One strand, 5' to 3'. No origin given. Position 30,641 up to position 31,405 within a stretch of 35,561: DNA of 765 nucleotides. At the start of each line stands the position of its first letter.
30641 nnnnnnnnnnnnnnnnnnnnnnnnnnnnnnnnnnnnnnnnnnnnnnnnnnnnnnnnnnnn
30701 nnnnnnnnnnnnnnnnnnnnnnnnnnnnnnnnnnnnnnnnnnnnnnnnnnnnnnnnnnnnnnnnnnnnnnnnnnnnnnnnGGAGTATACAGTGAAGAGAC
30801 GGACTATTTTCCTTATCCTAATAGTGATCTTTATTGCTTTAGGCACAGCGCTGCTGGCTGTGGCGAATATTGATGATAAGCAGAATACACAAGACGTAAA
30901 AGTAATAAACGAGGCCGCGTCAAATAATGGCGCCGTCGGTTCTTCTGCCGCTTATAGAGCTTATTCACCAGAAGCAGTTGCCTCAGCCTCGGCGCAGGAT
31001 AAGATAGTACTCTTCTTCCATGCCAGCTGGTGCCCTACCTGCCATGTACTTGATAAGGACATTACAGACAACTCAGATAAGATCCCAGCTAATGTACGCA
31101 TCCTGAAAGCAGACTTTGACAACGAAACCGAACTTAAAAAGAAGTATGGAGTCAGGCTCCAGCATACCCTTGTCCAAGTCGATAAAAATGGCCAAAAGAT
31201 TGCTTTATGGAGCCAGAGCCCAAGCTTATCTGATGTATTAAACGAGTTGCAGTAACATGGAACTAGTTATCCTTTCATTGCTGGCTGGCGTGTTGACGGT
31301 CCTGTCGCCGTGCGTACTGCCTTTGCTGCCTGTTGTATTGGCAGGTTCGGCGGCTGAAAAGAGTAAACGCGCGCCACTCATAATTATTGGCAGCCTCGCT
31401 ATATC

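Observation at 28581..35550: ArsR-gated thiol/disulfide + NADPH-generating gene island: candidate undescribed envelope redox system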

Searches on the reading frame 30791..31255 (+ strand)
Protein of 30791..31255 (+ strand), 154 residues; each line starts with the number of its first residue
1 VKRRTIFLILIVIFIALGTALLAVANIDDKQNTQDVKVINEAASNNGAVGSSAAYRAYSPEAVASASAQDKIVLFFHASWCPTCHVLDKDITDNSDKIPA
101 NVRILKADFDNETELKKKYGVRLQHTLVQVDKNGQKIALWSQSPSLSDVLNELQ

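Call 4: search_protein_families(library=pfam, proteins=[window:30791-31255:+], max_evalue=0.01)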
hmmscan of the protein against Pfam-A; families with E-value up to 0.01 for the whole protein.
window:30791-31255:+ (154 aa): 6 families
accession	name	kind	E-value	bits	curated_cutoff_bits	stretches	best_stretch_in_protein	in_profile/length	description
PF00085.26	Thioredoxin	-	6.6e-10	39.4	23.5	1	68-137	17-85/103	Thioredoxin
PF13899.12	Thioredoxin_7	-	4.1e-08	33.7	27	1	58-113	5-64/83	Thioredoxin-like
PF13098.12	Thioredoxin_2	-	2.2e-05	25.2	27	1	68-133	4-85/104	Thioredoxin-like domain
PF13905.12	Thioredoxin_8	-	0.0014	19.4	27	0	71-110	3-44/94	Thioredoxin-like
PF00578.27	AhpC-TSA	-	0.0027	18.1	26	1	68-117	24-75/124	AhpC/TSA family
PF08534.16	Redoxin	-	0.005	17.1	26.6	0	67-85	26-45/148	Redoxin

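Call 22: search_protein_families(library=ncbifam, proteins=[window:30791-31255:+], max_evalue=0.01)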
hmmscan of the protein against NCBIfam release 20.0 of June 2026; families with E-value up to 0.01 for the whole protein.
window:30791-31255:+ (154 aa): 11 families
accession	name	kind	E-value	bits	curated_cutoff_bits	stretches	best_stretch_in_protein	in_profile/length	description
TIGR01068.1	thioredoxin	equivalog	2e-09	37.5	96.8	1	67-137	12-81/101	thioredoxin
NF045694.1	seleno_TsoB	exception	2.8e-07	29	805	1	44-137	448-550/572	rhodanese/DsbD fusion-like selenoprotein TsoB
TIGR00385.1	dsbE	subfamily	1.6e-06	27.8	123.15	1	8-97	2-91/173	DsbE family thiol:disulfide interchange protein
NF008229.0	PRK10996.1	equivalog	3.4e-06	26.9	125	1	70-139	53-121/141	thioredoxin TrxC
NF043050.1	DisulfRedDsbH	equivalog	3.6e-05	23.9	190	1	29-138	23-143/166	disulfide reductase DsbH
TIGR01126.1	pdi_dom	equivalog_domain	3.9e-05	23.9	107.2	1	68-137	13-85/105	protein disulfide-isomerase domain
NF006898.0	PRK09381.1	equivalog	0.00011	22.5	138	1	68-138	20-89/109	thioredoxin TrxA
TIGR02738.1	TrbB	equivalog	0.00053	19.7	132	1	9-108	7-89/153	type-F conjugative transfer system pilin assembly thiol-disulfide isomerase TrbB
NF001419.0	PRK00293.1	subfamily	0.00064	18.4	330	1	13-137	423-551/574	protein-disulfide reductase DsbD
NF011941.0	PRK15412.1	equivalog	0.0015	18.1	359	1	3-91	2-90/185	thiol:disulfide interchange protein DsbE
NF041202.1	StoA_CxxC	exception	0.0096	15.8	210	0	41-106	24-89/163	endospore biogenesis thiol-disulfide oxidoreductase StoA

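Call 67: search_solved_structures(query=window:30791-31255:+, max_evalue=0.001)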
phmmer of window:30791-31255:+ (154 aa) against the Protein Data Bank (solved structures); distinct sequences matched with E-value up to 0.001: 92 (the best 60 are shown).
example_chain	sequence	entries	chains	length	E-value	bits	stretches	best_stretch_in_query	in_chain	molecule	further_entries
2ypm_A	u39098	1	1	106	1.3e-07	34.7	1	67-137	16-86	LAFCA THIOREDOXIN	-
5zpv_A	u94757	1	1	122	1.5e-07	34.4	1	51-150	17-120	Thioredoxin (H-type,TRX-H)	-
6zmu_A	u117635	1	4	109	5.3e-07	32.6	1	66-135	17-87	Thioredoxin-1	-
5zf2_A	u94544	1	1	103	9.4e-07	31.8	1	57-150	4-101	Thioredoxin (H-type,TRX-H)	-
2yoi_A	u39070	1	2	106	1.4e-06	31.3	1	64-137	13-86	LECA THIOREDOXIN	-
1xw9_A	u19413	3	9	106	2.5e-06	30.4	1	70-141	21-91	thioredoxin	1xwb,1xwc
1xwa_A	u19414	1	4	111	2.6e-06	30.4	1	70-141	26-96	thioredoxin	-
1m7t_A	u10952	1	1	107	4.8e-06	29.5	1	67-138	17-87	Chimera of Human and E. coli thioredoxin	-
7asw_A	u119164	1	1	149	6.3e-06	29.1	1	63-142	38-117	Thioredoxin-related protein CITRX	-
5dbq_A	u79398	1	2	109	7.8e-06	28.8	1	66-141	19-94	Thioredoxin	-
2j23_A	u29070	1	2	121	1.1e-05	28.4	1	66-138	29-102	THIOREDOXIN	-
2oe0_A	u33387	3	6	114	1.6e-05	27.8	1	68-138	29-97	Thioredoxin-3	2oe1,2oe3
2kuc_A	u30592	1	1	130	1.7e-05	27.7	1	53-137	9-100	Putative disulphide-isomerase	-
6ali_A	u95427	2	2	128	1.8e-05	27.7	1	65-139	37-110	Thioredoxin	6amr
6mza_A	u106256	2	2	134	2.3e-05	27.3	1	72-149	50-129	Thioredoxin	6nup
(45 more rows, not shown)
